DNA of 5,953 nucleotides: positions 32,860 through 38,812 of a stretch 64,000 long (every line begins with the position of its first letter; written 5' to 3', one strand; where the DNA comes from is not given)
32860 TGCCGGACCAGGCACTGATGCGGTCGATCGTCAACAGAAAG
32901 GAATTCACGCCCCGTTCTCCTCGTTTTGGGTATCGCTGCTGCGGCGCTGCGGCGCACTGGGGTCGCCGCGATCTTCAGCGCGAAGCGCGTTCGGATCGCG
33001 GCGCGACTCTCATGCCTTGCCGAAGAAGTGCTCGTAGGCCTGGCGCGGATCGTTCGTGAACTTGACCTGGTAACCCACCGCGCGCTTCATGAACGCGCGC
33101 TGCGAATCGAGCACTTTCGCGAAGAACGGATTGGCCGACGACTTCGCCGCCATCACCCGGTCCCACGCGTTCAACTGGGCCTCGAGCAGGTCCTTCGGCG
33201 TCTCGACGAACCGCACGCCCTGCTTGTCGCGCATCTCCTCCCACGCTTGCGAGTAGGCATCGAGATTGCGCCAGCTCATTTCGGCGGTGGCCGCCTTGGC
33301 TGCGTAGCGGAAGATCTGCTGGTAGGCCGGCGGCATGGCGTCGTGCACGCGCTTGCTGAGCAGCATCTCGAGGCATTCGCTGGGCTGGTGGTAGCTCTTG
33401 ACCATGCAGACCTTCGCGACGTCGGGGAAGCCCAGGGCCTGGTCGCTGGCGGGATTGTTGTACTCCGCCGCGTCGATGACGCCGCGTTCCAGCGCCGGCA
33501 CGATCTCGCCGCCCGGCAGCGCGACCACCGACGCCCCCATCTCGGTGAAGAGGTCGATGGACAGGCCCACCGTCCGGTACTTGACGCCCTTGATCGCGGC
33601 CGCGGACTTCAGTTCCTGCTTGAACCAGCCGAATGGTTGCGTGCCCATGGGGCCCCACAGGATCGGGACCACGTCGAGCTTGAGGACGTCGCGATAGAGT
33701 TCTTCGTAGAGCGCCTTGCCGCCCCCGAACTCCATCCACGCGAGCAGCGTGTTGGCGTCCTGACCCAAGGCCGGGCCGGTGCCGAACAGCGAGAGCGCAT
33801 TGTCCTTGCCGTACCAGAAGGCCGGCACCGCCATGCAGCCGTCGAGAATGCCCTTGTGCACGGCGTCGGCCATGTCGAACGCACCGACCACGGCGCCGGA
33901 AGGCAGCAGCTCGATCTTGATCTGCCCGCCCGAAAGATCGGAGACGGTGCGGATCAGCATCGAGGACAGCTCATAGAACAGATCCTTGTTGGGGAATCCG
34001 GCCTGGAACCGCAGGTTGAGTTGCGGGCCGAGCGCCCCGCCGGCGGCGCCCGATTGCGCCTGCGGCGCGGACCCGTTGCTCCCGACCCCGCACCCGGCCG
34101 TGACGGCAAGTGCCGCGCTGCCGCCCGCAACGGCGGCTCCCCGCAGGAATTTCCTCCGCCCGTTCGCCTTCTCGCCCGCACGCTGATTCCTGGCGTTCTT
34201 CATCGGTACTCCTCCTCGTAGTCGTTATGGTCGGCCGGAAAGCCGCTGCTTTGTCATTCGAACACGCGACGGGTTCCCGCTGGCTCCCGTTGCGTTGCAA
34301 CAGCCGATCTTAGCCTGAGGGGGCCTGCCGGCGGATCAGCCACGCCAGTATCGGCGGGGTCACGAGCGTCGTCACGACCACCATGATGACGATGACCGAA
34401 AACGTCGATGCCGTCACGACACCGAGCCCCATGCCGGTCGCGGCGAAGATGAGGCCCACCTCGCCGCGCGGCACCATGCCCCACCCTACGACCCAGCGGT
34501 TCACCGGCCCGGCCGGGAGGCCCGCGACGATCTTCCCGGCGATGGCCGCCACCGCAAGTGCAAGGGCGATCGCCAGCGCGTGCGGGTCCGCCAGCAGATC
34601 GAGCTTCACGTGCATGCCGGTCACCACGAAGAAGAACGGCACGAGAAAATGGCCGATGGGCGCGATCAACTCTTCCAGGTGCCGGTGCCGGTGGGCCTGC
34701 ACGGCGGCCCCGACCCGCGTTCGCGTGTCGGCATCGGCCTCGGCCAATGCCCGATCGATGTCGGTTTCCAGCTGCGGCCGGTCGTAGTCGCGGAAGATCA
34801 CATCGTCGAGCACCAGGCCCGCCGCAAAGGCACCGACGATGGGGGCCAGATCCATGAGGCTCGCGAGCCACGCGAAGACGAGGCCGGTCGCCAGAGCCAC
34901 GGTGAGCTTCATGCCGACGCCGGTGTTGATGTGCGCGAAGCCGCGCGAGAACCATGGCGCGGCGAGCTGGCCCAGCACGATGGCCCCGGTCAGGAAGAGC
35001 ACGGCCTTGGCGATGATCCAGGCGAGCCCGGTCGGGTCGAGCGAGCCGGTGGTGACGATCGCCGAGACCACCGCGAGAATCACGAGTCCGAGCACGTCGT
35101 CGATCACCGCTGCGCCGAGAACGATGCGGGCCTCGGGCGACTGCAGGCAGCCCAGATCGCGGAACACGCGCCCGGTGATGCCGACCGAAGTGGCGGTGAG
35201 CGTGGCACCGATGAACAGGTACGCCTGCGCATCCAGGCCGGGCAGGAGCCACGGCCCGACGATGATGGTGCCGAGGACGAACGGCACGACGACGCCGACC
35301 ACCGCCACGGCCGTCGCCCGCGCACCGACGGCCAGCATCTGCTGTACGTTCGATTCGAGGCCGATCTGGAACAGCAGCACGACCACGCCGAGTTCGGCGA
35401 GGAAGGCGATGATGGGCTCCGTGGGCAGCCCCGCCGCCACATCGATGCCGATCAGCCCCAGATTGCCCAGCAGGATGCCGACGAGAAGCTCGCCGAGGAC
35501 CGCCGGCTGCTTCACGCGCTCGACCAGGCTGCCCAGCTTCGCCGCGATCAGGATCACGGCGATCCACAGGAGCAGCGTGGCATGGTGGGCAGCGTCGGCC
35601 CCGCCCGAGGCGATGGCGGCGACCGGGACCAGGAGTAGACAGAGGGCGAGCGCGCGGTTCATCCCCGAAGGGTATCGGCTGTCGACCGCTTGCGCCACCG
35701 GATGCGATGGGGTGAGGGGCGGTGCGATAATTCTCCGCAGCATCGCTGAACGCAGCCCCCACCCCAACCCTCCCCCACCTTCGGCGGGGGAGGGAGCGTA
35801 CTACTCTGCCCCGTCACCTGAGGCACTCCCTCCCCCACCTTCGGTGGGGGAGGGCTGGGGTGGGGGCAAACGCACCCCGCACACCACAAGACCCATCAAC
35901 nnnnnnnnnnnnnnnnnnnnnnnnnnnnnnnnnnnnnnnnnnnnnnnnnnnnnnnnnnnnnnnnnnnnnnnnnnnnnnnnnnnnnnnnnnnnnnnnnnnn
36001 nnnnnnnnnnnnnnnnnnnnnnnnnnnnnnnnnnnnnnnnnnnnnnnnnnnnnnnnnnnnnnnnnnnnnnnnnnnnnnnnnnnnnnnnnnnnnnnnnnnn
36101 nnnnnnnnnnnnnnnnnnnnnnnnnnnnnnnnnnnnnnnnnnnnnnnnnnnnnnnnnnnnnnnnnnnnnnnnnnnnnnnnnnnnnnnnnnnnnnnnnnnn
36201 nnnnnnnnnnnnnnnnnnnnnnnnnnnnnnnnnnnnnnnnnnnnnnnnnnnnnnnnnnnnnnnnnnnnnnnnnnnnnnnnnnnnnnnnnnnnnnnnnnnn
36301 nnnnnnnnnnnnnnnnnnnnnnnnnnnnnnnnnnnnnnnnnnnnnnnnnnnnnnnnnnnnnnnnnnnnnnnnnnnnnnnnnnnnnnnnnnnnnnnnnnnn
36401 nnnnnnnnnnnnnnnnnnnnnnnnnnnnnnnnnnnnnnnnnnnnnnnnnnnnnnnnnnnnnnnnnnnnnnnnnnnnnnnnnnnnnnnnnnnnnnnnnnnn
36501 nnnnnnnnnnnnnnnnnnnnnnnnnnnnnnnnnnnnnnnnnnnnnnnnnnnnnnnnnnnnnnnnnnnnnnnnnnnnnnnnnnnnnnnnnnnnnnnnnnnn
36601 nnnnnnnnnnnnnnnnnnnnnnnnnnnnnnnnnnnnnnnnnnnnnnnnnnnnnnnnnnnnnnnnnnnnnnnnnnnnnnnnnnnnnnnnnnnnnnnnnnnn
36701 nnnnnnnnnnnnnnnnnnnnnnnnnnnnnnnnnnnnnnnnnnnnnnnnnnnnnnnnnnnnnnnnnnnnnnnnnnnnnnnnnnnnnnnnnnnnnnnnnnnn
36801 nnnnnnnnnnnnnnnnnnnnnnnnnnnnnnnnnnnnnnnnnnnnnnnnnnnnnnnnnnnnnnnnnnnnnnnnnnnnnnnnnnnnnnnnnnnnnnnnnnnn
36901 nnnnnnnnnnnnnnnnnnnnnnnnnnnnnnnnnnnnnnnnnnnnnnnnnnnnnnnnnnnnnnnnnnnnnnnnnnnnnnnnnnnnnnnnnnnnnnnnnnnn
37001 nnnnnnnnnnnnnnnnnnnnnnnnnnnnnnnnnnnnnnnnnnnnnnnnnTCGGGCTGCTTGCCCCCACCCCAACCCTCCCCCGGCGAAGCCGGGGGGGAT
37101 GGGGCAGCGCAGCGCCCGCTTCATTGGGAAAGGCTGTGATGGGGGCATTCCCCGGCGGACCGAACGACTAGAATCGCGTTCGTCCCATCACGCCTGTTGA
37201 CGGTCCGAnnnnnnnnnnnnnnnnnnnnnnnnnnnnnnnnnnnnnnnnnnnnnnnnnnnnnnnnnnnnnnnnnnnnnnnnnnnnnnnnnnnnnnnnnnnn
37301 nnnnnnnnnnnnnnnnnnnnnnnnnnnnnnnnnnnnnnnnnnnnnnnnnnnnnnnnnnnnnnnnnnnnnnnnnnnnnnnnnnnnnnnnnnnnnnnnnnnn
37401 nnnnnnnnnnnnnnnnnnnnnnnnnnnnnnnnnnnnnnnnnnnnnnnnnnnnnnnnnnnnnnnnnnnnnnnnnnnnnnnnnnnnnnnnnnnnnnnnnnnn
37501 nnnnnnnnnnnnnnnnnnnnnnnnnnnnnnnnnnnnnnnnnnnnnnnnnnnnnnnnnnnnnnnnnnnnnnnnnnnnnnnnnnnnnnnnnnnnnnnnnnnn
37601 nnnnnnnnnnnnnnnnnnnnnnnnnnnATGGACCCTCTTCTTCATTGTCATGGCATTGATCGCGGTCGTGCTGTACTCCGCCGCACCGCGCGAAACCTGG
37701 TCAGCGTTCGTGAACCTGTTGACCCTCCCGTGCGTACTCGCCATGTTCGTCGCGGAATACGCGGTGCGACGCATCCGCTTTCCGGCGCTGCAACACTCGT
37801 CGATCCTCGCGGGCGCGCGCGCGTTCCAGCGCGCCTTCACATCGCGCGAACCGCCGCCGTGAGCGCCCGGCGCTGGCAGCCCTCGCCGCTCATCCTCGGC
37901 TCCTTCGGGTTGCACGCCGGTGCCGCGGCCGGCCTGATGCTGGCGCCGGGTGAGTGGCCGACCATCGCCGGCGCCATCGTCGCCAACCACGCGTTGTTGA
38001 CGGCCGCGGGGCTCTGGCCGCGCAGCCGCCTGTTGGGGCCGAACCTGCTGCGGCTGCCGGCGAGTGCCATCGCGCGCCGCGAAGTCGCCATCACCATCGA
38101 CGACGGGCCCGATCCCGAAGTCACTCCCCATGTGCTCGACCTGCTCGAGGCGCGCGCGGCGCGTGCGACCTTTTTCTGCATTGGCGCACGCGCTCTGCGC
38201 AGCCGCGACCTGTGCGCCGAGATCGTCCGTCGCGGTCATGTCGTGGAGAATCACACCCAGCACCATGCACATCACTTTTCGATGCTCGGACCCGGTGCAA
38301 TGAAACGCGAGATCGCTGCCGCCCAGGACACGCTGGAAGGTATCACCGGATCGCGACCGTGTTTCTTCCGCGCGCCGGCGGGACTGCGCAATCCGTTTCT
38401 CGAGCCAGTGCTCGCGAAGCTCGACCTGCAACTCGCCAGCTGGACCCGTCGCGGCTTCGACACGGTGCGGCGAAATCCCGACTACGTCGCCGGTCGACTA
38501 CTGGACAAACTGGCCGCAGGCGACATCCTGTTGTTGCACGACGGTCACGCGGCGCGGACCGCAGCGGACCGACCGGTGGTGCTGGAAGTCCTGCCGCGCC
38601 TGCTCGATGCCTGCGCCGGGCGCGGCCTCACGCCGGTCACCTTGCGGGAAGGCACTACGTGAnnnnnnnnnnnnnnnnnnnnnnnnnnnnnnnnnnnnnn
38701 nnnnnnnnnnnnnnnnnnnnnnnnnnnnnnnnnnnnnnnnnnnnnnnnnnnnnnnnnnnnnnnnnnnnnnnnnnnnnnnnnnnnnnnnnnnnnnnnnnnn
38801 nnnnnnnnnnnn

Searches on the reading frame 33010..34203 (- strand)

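Call 58: search_protein_families(library=pfam, proteins=[window:33010-34203:-], max_evalue=0.0001)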
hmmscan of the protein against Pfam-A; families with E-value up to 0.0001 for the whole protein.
window:33010-34203:- (397 aa): 1 family
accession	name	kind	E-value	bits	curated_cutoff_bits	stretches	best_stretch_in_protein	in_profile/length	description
PF03480.18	DctP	-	2.5e-30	106.2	23.4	1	77-350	12-278/286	Bacterial extracellular solute-binding protein, family 7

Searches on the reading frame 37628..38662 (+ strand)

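Call 91: search_protein_families(library=pfam, proteins=[window:37628-38662:+], max_evalue=0.001)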
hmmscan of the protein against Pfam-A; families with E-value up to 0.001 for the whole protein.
window:37628-38662:+ (344 aa): 1 family
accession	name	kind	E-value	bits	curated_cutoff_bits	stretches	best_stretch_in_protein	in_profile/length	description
PF01522.26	Polysacc_deac_1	-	1.9e-25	89.7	23.1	1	150-268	6-122/124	Polysaccharide deacetylase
